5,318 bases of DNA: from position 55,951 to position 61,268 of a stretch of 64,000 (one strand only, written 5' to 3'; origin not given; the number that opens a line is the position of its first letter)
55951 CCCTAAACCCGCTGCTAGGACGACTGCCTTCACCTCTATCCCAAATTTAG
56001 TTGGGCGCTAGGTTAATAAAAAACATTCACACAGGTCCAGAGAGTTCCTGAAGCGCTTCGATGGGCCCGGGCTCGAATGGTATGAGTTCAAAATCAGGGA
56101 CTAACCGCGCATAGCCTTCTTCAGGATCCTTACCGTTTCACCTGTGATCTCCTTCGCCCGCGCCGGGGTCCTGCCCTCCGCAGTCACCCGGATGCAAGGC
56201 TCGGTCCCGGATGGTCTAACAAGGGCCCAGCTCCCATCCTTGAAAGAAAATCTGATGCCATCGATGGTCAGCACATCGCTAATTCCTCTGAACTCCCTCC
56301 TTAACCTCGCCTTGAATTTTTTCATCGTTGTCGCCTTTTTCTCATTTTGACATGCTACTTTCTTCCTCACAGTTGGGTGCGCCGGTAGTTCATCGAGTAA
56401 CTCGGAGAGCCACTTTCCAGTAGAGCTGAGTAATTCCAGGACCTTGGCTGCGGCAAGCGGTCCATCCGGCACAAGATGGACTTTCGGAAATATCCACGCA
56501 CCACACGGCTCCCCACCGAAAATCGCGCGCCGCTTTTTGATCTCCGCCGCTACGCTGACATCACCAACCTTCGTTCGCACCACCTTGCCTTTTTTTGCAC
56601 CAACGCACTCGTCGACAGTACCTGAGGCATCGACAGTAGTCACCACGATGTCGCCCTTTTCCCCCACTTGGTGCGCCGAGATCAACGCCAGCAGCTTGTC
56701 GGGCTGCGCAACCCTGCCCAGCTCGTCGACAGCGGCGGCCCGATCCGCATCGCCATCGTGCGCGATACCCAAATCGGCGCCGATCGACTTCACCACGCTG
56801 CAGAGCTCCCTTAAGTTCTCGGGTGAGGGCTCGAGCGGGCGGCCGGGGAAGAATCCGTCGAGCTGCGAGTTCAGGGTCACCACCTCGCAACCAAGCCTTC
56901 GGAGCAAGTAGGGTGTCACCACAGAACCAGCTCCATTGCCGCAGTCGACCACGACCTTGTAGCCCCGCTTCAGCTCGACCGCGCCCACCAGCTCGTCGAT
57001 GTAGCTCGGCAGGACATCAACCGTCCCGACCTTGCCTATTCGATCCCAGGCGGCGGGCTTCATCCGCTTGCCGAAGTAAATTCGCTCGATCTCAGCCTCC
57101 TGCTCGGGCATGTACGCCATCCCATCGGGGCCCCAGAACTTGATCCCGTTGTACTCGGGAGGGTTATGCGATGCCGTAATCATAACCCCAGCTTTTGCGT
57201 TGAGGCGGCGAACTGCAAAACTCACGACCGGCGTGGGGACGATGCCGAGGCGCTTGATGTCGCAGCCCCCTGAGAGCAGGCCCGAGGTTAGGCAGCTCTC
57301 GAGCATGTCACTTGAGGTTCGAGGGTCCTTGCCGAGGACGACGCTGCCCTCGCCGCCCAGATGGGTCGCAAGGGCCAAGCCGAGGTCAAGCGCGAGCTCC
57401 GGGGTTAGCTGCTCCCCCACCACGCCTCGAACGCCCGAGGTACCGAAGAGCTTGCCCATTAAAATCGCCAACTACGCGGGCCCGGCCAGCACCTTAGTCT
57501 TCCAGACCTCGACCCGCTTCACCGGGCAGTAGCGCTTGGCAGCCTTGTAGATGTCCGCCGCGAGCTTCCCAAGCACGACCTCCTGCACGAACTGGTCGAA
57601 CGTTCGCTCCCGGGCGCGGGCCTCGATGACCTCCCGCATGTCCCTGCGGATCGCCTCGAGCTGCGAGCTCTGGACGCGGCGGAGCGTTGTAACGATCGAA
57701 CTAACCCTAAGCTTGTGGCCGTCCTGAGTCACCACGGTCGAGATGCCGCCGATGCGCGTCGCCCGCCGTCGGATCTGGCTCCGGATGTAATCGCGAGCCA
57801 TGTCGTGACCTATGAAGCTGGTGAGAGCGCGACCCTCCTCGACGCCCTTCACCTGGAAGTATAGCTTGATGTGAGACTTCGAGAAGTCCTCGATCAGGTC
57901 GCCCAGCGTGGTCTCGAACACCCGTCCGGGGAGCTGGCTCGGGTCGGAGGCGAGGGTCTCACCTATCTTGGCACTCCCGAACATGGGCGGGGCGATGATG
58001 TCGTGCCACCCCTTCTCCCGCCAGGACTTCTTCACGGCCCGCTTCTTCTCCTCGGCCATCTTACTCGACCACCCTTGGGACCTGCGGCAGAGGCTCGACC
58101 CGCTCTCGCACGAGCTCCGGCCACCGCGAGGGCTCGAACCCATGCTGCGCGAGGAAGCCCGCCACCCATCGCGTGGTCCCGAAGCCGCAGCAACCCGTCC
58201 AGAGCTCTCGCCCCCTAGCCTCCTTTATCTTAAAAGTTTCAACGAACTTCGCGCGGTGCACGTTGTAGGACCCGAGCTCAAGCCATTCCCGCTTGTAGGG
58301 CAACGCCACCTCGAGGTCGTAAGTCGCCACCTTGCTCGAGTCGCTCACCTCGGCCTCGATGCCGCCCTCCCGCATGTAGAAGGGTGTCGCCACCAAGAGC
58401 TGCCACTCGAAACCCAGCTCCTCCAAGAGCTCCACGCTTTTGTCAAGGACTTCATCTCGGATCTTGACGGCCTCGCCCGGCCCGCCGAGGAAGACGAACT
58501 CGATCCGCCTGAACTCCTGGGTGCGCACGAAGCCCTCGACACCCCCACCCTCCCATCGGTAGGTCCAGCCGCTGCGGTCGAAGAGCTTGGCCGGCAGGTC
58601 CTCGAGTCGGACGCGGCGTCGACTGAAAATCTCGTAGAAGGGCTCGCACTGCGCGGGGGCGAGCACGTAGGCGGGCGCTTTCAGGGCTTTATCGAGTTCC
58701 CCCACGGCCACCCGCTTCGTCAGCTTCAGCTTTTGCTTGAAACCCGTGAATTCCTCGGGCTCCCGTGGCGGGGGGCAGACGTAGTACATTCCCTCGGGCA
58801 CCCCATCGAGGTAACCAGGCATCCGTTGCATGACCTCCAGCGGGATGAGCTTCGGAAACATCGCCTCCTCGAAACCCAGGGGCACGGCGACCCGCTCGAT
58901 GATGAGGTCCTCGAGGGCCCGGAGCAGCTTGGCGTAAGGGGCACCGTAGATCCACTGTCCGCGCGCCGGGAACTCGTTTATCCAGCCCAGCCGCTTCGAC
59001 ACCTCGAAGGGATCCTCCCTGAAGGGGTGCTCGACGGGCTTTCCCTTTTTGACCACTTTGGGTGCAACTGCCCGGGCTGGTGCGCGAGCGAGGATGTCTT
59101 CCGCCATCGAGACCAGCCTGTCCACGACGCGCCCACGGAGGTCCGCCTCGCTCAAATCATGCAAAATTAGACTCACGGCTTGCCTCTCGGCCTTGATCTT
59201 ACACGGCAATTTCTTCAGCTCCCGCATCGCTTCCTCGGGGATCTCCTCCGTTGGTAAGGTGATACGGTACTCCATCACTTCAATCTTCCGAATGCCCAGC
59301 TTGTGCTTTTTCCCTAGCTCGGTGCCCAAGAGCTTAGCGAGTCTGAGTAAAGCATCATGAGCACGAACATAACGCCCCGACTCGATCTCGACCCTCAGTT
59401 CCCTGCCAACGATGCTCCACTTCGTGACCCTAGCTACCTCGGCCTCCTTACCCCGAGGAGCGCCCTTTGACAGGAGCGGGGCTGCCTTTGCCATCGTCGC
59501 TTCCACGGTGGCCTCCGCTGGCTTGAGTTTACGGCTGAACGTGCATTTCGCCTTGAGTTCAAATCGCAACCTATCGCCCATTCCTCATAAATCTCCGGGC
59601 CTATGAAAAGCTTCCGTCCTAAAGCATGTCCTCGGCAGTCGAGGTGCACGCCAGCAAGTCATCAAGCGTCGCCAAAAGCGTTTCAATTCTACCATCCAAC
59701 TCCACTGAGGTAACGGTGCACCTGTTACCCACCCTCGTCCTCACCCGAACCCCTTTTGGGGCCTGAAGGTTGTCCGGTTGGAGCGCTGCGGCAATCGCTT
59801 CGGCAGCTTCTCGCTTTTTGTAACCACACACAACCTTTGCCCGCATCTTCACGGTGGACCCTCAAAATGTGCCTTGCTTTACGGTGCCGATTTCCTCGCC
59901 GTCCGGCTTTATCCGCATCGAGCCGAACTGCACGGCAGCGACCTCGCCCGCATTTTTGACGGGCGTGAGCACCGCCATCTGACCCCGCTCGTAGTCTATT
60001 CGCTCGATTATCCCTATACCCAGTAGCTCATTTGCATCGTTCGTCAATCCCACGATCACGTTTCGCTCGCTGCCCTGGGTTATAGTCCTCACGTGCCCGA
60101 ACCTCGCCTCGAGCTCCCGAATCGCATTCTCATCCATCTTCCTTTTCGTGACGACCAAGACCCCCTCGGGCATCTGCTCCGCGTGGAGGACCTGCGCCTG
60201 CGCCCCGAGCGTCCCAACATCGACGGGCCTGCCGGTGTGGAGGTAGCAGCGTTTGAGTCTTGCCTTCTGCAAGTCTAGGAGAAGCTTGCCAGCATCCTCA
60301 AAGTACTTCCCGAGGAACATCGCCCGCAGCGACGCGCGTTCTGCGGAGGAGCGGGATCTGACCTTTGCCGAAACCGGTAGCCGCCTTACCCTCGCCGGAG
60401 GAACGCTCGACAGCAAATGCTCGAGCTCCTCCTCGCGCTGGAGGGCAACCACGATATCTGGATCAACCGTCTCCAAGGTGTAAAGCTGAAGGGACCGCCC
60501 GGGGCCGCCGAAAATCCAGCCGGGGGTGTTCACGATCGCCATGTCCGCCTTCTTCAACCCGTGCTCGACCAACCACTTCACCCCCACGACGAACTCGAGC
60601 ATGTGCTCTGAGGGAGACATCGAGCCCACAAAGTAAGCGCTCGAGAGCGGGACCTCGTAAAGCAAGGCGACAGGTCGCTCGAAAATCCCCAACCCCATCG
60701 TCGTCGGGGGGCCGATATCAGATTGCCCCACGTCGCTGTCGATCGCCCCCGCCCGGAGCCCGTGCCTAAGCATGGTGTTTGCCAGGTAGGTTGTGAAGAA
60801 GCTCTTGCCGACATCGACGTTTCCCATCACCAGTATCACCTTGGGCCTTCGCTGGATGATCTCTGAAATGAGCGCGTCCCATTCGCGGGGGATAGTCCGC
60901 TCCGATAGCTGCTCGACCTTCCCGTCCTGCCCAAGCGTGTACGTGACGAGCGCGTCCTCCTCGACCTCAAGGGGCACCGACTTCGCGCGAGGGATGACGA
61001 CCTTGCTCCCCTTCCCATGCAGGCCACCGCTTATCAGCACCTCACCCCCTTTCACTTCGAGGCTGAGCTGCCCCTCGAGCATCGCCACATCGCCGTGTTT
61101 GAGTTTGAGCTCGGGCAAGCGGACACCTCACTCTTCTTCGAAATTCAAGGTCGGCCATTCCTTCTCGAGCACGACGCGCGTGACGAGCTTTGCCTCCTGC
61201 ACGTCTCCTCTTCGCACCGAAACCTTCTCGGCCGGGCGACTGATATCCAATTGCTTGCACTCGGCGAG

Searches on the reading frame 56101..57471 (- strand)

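Call 47: search_protein_families(library=pfam, proteins=[window:56101-57471:-], max_evalue=0.0001)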
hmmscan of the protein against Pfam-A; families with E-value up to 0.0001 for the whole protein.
window:56101-57471:- (456 aa): 4 families
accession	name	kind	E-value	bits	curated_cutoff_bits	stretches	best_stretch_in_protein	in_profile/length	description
PF02878.22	PGM_PMM_I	-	1.7e-46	157.7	22.5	1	7-134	2-133/138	Phosphoglucomutase/phosphomannomutase, alpha/beta/alpha domain I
PF02879.22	PGM_PMM_II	-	1.8e-27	96.3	29.3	1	156-252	2-103/103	Phosphoglucomutase/phosphomannomutase, alpha/beta/alpha domain II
PF02880.22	PGM_PMM_III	-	1.1e-21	77.5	20.7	1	257-363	2-112/115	Phosphoglucomutase/phosphomannomutase, alpha/beta/alpha domain III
PF00408.26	PGM_PMM_IV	-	1.2e-12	48.1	23.1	1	371-445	3-64/68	Phosphoglucomutase/phosphomannomutase, C-terminal domain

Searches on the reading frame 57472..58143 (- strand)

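Call 47: search_protein_families(library=pfam, proteins=[window:57472-58143:-], max_evalue=0.0001)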
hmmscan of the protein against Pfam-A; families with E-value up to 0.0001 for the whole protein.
window:57472-58143:- (223 aa): 1 family
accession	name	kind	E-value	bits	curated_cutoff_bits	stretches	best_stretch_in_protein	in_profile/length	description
PF01015.23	Ribosomal_S3Ae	-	2e-66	223.6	29.3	1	33-221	2-190/191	Ribosomal S3Ae family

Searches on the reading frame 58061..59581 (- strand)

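Call 47: search_protein_families(library=pfam, proteins=[window:58061-59581:-], max_evalue=0.0001)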
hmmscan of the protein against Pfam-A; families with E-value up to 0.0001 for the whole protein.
window:58061-59581:- (506 aa): 2 families
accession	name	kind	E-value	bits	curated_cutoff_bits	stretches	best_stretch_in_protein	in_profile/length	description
PF18490.6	tRNA_bind_4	-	1.8e-42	145.4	25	1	5-162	1-157/162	tRNA-binding domain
PF00587.30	tRNA-synt_2b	-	1.4e-11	45.2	29.3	1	304-479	10-178/179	tRNA synthetase class II core domain (G, H, P, S and T)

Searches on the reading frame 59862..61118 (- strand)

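Call 47: search_protein_families(library=pfam, proteins=[window:59862-61118:-], max_evalue=0.0001)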
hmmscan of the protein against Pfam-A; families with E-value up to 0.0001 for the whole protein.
window:59862-61118:- (418 aa): 1 family
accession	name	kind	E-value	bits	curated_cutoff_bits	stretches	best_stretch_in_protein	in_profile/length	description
PF16575.11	CLP1_P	-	7e-39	134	26.6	1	99-274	1-187/188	mRNA cleavage and polyadenylation factor CLP1 P-loop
